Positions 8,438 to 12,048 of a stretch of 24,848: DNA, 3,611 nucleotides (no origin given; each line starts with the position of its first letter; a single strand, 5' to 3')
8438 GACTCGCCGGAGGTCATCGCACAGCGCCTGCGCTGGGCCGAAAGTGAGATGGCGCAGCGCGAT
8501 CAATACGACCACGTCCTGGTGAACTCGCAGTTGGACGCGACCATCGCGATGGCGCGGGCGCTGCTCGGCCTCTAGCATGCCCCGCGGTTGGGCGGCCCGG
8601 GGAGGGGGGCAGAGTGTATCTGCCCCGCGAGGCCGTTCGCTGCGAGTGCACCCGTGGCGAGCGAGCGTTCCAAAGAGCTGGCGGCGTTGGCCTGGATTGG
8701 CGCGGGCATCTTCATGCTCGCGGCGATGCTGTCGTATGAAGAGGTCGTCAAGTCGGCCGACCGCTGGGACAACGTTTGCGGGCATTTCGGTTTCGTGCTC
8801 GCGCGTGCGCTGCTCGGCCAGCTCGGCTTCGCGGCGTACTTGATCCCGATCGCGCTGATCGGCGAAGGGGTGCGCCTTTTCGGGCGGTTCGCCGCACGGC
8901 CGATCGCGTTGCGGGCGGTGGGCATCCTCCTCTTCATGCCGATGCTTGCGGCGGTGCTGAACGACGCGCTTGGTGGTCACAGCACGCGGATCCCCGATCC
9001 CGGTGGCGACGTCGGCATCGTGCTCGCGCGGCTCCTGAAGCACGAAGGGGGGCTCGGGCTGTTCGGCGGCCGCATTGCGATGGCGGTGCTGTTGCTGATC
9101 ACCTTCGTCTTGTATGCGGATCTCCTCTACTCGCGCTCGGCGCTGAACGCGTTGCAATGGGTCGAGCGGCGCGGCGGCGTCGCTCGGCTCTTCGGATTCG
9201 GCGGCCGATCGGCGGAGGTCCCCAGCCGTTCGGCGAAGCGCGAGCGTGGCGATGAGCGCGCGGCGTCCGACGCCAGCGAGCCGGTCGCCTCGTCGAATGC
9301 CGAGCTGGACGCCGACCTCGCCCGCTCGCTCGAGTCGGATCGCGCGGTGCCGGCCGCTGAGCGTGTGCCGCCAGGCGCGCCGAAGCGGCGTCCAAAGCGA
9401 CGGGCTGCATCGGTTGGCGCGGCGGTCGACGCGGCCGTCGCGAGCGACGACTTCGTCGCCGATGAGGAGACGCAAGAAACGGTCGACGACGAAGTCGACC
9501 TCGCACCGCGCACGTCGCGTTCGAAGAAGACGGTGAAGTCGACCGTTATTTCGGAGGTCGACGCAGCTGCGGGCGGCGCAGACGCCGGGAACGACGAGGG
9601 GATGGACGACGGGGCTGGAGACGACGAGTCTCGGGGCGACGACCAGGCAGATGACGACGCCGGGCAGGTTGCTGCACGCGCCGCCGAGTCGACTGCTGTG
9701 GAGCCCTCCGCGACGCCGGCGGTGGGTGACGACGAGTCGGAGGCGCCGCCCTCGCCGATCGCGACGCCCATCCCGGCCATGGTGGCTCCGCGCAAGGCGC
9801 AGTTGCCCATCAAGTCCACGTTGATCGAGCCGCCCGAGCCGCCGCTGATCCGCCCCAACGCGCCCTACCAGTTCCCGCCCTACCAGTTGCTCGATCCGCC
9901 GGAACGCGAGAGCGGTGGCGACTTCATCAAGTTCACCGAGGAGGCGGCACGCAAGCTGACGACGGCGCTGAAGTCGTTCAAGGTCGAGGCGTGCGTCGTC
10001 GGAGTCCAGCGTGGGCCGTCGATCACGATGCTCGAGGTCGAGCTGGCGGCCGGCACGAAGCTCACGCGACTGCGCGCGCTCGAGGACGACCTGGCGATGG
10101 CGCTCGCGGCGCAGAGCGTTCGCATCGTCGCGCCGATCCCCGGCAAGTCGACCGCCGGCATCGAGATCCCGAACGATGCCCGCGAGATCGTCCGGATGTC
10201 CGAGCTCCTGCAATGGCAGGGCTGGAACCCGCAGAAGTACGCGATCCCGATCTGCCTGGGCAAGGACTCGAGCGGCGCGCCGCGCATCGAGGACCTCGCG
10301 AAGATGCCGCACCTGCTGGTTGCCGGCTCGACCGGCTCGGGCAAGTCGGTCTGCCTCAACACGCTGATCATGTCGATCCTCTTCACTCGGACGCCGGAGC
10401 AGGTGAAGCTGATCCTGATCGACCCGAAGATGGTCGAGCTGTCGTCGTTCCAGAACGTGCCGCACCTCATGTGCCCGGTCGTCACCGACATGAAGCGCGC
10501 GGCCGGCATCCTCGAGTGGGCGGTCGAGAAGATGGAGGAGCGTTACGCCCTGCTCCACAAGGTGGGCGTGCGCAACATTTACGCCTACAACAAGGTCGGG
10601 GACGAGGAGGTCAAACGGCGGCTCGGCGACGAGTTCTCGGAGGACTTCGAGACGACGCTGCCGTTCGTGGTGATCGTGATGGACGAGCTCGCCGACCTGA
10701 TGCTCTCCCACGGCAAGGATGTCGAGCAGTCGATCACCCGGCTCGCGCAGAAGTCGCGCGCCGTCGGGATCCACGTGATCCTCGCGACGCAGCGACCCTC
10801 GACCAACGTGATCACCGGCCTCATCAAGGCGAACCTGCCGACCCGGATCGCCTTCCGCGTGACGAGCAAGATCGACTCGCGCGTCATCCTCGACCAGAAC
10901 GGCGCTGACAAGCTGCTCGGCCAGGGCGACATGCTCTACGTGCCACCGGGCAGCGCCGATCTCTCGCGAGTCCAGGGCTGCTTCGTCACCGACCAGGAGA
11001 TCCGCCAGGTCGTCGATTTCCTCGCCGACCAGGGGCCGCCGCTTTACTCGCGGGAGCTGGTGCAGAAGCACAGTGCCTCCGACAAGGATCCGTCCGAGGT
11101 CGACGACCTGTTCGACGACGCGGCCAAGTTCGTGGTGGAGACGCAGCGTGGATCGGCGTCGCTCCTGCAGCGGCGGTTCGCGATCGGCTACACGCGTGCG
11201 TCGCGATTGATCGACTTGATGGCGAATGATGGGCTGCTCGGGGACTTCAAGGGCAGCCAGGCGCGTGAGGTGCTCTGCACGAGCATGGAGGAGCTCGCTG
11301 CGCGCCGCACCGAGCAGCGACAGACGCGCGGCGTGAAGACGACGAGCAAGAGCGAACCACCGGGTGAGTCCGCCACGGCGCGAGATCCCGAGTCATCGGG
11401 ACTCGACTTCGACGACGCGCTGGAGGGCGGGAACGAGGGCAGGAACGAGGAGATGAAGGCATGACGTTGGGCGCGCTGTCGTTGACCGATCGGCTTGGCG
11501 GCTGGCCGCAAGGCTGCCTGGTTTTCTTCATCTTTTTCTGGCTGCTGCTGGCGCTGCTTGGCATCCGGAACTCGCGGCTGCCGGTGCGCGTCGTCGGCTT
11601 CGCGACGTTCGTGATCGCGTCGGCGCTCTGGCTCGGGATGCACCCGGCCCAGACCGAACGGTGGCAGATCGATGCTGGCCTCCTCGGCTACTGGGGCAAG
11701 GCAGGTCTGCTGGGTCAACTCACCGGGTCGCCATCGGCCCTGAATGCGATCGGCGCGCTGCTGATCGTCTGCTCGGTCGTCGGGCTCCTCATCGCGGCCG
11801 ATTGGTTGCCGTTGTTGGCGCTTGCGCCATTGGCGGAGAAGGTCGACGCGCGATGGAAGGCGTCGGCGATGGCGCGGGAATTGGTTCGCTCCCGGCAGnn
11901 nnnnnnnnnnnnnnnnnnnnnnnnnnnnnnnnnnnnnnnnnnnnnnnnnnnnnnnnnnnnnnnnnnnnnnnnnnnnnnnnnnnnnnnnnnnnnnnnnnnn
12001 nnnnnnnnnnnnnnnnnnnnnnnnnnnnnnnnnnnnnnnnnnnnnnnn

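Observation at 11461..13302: Motor-less FtsK paralogue (TM anchor + gamma domain only) translationally coupled to a complete ftsK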

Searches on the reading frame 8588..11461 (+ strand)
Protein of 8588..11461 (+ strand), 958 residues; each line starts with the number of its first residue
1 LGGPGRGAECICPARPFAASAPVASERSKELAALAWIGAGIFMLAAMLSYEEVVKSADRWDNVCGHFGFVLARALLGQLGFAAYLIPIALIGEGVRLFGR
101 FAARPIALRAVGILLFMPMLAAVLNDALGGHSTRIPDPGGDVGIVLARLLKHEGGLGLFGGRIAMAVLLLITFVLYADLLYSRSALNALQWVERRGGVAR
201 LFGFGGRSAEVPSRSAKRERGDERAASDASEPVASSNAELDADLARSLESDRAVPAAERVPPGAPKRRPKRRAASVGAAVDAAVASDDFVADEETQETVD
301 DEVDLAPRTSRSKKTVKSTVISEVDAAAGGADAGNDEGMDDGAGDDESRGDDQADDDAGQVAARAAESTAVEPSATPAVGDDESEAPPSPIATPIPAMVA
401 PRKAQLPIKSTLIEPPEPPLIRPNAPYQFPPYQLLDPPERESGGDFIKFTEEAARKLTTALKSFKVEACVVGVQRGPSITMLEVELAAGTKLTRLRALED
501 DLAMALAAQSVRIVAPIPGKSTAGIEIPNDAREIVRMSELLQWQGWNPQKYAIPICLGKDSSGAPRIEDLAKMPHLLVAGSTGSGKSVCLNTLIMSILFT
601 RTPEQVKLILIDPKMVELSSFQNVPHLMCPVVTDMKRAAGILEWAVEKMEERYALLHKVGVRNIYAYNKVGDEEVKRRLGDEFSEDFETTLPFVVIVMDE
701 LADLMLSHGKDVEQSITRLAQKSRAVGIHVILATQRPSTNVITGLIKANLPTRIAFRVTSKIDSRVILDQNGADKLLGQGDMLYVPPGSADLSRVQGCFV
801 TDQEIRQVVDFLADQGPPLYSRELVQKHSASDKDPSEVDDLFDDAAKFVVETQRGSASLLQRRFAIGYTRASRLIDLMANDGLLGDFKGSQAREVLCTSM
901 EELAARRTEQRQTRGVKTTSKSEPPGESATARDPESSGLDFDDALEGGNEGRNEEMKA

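Call 4: search_protein_families(library=pfam, proteins=[window:8588-11461:+], max_evalue=1)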
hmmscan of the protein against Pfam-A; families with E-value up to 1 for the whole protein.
window:8588-11461:+ (958 aa): 13 families
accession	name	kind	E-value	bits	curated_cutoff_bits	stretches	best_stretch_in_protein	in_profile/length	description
PF01580.24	FtsK_SpoIIIE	-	5.3e-62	209.6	24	1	541-738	6-220/221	FtsK/SpoIIIE family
PF17854.6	FtsK_alpha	-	6.6e-28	97.3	22.9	1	429-529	1-101/101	FtsK alpha domain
PF09397.16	FtsK_gamma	-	1.2e-22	79.8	30.6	1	837-897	2-62/63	Ftsk gamma domain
PF13491.11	FtsK_4TM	-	4.2e-14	53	23.1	1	27-179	3-161/171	4TM region of DNA translocase FtsK/SpoIIIE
PF12846.13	AAA_10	-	2e-06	27.5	27.5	1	573-616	21-60/362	AAA-like domain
PF01935.23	DUF87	-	0.0026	18.3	23.2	1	572-613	20-60/220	Helicase HerA, central domain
PF00437.27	T2SSE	-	0.0035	16.5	24.9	1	572-597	139-166/370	Type II/IV secretion system protein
PF25199.1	nSTAND_NTPase5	-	0.0086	16.3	34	1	572-620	40-85/145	Novel STAND NTPase 5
PF00270.35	DEAD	-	0.022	15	26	1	572-720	13-146/167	DEAD/DEAH box helicase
PF10412.15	TrwB_AAD_bind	-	0.043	13.1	20.5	0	574-597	16-39/387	Type IV secretion-system coupling protein DNA-binding domain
PF13401.12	AAA_22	-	0.063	14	27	1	575-735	7-123/130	AAA domain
PF02456.21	Adeno_IVa2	-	0.097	11.9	21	1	578-616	92-130/370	Adenovirus IVa2 protein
PF08007.18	JmjC_2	-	0.14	12.2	22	1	771-790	84-103/127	JmjC domain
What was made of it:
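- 8588..11464 (+): Complete ftsK (958-aa ORF from the first start, TTG; the true start is uncertain): 4TM N-domain, linker, alpha, beta motor and gamma. Pfam hits: FtsK_4TM 53 bits, FtsK_alpha 97 bits, FtsK_SpoIIIE 210 bits, FtsK_gamma 80 bits (call 4).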

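Call 6: search_protein_families(library=ncbifam, proteins=[window:8588-11461:+], max_evalue=0.1)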
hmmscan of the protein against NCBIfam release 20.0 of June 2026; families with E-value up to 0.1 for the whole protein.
window:8588-11461:+ (958 aa): 13 families
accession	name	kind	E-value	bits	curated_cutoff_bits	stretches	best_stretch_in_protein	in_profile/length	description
NF007615.0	PRK10263.1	equivalog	4.4e-136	455.4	1566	1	418-897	857-1350/1355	DNA translocase FtsK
TIGR03924.1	T7SS_EccC_a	equivalog_domain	1.1e-29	103.7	509.15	1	545-802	414-671/673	type VII secretion protein EccCa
TIGR03928.1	T7_EssCb_Firm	equivalog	2.4e-29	101.6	778.4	1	569-777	465-662/1296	type VII secretion protein EssC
TIGR03925.1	T7SS_EccC_b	equivalog_domain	7.6e-27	93.8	346.55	2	572-766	75-257/564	type VII secretion protein EccCb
NF041214.1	plasmid_TraB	equivalog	7.6e-17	61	800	1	575-771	250-422/639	plasmid transfer protein TraB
NF042943.1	HerA_antiphage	equivalog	7.6e-05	21.5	800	1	714-767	460-511/566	anti-phage-associated helicase HerA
NF042944.1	HerA_antiphage_2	equivalog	0.00011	21.1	850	1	708-764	447-501/576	anti-phage-associated helicase HerA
TIGR03743.1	SXT_TraD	subfamily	0.005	15.3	366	1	574-614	176-212/636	conjugative transfer system coupling protein TraD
TIGR00929.1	VirB4_CagE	subfamily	0.0074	14.5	643.1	0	575-597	439-461/792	VirB4 family type IV secretion/conjugal transfer ATPase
NF041017.1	DNA_import_CedB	equivalog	0.014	14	700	0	571-614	273-313/590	DNA import protein CedB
NF040937.1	HerA_Thermprot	equivalog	0.015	13.7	800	0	688-770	344-426/487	DNA double-strand break repair helicase HerA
NF053655.1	CedD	equivalog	0.053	12.2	600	0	695-774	422-495/527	DNA-translocating ATPase CedD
TIGR03744.1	traC_PFL_4706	equivalog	0.091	10.6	520.6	0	569-603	470-504/892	conjugative transfer ATPase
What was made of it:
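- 8588..11464 (+): NCBIfam DNA translocase FtsK, E 4e-136 (call 6).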

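Call 9: find_related_loci(query=window:8588-11461:+, collection=genome_contigs, flank=6000)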
Query window:8588-11461:+ (958 aa) in genome_contigs; peptide patterns used: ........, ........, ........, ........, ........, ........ (x = any residue, [..] = any of these).
137 stretches matched a pattern; 41 encode a relative of the query (tblastn E <= 1e-3); 40 distinct loci.
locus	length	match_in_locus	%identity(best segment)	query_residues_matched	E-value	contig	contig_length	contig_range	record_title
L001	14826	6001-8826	66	23-938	0e+0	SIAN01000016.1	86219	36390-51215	MAG: Planctomycetota bacterium isolate Baikal-deep-G175 BACOMB-C800, whole genome shotgun sequence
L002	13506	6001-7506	89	423-930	0e+0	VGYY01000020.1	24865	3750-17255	MAG: Planctomycetota bacterium isolate M_DeepCast_50m_m2_133 M_DeepCast_50m_m2_133_Ga0194121_10003256, whole genome shot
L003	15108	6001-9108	90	1-917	0e+0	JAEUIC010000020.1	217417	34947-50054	MAG: Planctomycetota bacterium isolate new MAG-33 k141_2198021, whole genome shotgun sequence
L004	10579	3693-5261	81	394-915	0e+0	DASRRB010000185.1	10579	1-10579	MAG TPA_asm: Planctomycetota bacterium isolate SMAG_U4475 k141_1504299, whole genome shotgun sequence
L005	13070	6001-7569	80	394-915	0e+0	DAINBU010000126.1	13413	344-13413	MAG TPA_asm: Planctomycetota bacterium isolate CTOTU25974 NODE_1202_length_13413_cov_5.318611, whole genome shotgun sequ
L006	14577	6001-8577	75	23-910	0e+0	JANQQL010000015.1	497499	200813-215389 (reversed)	MAG: Planctomycetota bacterium isolate IP29b_bin.26 k99_3519468, whole genome shotgun sequence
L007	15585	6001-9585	54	386-933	3e-178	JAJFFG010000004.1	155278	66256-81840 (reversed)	MAG: Planctomycetota bacterium isolate OFTM316 OFTM316_3, whole genome shotgun sequence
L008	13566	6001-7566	56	380-906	1e-173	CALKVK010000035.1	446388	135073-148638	MAG TPA_asm: uncultured bacterium isolate SRR6227243_bin.30_CONCOCT_v1.1_MAG genome assembly, contig: ERZ795105.32, whol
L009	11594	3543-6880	57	396-915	2e-173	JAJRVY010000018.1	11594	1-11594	MAG: Planctomycetota bacterium isolate Dive96_bin10.89 k141_320739, whole genome shotgun sequence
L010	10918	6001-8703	54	24-898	3e-172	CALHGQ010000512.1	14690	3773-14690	MAG: uncultured bacterium isolate R4_Bin_MAXBIN__077_sub_1 genome assembly, contig: c_000003416358, whole genome shotgun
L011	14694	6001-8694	53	24-898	1e-171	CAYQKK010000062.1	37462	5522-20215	MAG TPA_asm: uncultured Planctomycetaceae bacterium isolate SRP268394_co1_67 genome assembly, contig: NODE_1798_length_3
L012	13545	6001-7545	53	427-934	2e-167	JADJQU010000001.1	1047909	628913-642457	MAG: Planctomycetota bacterium isolate Fred_18-Q3-R57-64_MAXAC.309 tig00002584-10-10461230, whole genome shotgun sequenc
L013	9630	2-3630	54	430-906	1e-164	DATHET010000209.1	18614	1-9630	MAG TPA_asm: Planctomycetota bacterium isolate SMAG_U12428 k141_288192, whole genome shotgun sequence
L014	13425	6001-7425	55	434-898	2e-161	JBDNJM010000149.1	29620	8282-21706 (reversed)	MAG: Planctomycetota bacterium isolate metabat2.76_sub.ELB k141_1205882, whole genome shotgun sequence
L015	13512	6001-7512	92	416-919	0e+0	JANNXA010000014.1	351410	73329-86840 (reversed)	MAG: Planctomycetota bacterium isolate VAR_34_metabat_283 VAR_34_k141_1029118, whole genome shotgun sequence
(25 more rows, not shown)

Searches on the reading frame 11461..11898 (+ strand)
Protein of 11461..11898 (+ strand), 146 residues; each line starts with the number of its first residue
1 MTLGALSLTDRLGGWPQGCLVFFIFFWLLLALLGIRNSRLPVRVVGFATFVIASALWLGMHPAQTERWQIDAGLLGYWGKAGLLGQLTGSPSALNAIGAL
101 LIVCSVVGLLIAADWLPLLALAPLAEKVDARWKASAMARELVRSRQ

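Call 5: find_homologous_proteins(query=window:11461-11898:+, max_evalue=0.001)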
Query seq(146 aa): 1739 candidates shared short words with the query, none scored E <= 0.001.
